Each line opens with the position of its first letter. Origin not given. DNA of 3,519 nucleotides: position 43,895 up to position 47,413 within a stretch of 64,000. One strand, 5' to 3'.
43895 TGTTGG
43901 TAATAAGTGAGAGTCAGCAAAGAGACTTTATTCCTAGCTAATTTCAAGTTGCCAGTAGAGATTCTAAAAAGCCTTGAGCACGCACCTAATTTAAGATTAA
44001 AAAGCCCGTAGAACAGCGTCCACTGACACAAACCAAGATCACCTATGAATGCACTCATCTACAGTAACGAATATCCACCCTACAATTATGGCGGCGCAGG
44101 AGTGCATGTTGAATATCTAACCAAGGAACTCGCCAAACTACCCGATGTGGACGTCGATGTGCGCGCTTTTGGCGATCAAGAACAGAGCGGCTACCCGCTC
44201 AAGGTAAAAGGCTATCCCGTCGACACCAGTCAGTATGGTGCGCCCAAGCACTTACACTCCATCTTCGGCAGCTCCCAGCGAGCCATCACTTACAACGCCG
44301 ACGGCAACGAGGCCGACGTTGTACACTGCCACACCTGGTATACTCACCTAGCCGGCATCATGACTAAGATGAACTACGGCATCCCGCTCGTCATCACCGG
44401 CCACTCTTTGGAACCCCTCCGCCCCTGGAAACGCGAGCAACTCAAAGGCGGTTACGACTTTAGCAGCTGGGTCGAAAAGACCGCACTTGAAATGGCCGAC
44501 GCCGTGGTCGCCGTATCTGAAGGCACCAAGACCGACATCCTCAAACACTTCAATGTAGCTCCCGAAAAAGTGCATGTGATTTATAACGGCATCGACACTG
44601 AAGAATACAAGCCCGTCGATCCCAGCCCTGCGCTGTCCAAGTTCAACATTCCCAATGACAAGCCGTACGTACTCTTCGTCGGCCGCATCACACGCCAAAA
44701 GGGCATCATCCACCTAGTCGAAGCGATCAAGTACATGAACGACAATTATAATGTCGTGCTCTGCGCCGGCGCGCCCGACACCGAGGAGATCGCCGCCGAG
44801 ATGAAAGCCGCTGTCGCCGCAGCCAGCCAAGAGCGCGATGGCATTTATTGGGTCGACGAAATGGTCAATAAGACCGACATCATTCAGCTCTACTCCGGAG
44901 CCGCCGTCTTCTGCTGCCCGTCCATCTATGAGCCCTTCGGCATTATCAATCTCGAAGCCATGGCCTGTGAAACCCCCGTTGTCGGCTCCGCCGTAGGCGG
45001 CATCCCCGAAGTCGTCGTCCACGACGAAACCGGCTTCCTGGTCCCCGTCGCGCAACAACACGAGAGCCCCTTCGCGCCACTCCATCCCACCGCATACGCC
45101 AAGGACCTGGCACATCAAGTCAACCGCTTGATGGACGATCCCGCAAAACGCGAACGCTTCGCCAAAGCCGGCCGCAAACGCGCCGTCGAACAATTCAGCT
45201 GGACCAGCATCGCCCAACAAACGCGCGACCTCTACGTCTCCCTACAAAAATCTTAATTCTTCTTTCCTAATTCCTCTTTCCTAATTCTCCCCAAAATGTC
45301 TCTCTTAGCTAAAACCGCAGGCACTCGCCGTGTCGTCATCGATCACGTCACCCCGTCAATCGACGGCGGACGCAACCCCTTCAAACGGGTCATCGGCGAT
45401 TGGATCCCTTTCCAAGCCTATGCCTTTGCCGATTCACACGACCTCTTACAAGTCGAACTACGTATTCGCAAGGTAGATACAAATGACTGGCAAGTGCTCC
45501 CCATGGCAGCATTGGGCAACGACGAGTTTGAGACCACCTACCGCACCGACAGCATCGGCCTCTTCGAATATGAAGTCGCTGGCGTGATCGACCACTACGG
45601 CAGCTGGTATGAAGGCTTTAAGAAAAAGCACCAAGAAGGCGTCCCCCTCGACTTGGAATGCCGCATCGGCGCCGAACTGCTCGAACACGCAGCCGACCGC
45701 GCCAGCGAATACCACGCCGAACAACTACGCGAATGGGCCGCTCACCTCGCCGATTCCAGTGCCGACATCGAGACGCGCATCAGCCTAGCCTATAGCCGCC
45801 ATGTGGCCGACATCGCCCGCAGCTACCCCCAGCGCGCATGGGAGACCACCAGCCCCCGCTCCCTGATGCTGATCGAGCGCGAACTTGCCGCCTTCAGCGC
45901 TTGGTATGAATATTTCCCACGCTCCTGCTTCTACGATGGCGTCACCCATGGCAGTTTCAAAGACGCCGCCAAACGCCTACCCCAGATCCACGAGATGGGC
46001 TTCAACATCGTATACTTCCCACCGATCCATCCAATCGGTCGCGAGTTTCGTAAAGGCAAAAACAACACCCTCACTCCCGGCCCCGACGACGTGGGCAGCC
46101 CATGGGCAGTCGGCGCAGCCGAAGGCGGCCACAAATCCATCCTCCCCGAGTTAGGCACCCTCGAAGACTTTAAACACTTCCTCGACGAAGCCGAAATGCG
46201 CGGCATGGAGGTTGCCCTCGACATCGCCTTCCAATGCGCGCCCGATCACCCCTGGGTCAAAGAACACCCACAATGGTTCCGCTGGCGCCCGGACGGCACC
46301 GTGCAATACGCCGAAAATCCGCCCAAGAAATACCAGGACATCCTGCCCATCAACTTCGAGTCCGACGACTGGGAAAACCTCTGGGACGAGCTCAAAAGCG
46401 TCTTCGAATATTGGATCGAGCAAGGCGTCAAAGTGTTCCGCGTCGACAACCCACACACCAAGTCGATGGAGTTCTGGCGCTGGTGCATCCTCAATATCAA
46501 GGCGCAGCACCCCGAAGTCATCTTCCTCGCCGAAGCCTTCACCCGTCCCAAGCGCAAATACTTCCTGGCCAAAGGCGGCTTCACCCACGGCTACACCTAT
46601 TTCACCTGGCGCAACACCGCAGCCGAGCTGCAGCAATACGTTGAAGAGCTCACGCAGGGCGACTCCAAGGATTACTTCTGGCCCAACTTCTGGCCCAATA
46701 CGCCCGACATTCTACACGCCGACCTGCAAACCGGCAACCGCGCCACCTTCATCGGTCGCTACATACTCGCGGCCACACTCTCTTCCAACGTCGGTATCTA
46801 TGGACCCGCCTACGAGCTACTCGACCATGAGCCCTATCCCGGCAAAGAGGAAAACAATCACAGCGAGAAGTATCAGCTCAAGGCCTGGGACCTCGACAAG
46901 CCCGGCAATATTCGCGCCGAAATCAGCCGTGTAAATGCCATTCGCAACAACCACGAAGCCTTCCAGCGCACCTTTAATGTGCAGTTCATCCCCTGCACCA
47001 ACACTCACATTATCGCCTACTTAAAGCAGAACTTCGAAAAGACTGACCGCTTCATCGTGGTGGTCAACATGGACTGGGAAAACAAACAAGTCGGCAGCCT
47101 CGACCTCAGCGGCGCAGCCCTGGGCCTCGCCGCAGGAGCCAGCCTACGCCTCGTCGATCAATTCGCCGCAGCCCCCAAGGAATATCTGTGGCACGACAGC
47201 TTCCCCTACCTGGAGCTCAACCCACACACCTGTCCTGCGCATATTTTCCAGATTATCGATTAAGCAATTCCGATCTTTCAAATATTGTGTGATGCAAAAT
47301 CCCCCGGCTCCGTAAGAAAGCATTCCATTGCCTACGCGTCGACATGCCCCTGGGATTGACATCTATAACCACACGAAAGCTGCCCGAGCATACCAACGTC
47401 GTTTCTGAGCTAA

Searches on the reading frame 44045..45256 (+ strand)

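Call 94: search_protein_families(library=pfam, proteins=[window:44045-45256:+], max_evalue=0.00001)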
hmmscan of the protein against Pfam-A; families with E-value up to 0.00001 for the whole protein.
window:44045-45256:+ (403 aa): 7 families
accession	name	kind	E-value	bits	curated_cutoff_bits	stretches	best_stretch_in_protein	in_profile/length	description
PF00534.26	Glycos_transf_1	-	2.7e-35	121.9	26.4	1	199-338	8-145/172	Glycosyl transferases group 1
PF13439.12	Glyco_transf_4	-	1e-31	110.7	28.5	1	15-187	1-170/170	Glycosyltransferase Family 4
PF13692.12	Glyco_trans_1_4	-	6.3e-28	98.2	27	1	207-337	2-128/142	Glycosyl transferases group 1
PF13579.12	Glyco_trans_4_4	-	2.4e-18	67.4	29.7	1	16-182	1-158/158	Glycosyl transferase 4-like domain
PF20706.3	GT4-conflict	-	3.4e-17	63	26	1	140-392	136-384/385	Family 4 Glycosyltransferase in conflict systems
PF08323.17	Glyco_transf_5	-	1.1e-11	45.4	22.7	1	8-169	7-228/239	Starch synthase catalytic domain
PF13524.12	Glyco_trans_1_2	-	7.1e-08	33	25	1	272-393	33-142/144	Glycosyl transferase-like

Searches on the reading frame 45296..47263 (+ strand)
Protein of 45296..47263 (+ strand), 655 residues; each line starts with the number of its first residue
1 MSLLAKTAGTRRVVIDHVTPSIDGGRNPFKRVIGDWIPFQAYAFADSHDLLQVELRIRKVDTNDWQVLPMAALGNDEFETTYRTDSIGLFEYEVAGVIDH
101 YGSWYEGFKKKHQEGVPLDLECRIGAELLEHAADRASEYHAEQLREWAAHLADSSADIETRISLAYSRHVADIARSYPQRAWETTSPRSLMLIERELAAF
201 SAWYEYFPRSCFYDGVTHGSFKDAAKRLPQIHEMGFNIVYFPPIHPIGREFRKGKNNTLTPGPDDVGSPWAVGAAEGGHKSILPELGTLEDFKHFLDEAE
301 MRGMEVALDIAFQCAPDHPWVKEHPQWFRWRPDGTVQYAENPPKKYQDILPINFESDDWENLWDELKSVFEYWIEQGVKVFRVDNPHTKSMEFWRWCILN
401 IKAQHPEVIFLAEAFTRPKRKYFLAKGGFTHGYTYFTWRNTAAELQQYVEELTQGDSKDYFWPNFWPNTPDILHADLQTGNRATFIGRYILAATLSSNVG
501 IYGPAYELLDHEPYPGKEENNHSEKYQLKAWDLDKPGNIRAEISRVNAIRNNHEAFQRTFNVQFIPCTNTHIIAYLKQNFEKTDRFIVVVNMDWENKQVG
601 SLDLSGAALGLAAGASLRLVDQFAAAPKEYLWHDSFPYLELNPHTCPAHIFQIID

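Call 94: search_protein_families(library=pfam, proteins=[window:45296-47263:+], max_evalue=0.00001)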
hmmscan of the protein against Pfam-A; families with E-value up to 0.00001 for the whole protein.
window:45296-47263:+ (655 aa): 3 families
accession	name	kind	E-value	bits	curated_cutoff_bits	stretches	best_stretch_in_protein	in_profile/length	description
PF11896.14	GlgE_dom_N_S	-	9.5e-44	150.3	25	1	11-195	1-179/179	Alpha-1,4-glucan:maltose-1-phosphate maltosyltransferase, domain N/S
PF21702.3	GLGE_C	-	1.9e-15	57.2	27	1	564-653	1-87/87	GLGE, C-terminal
PF00128.31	Alpha-amylase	-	6.7e-08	32.6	22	0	215-363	12-138/446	Alpha amylase, catalytic domain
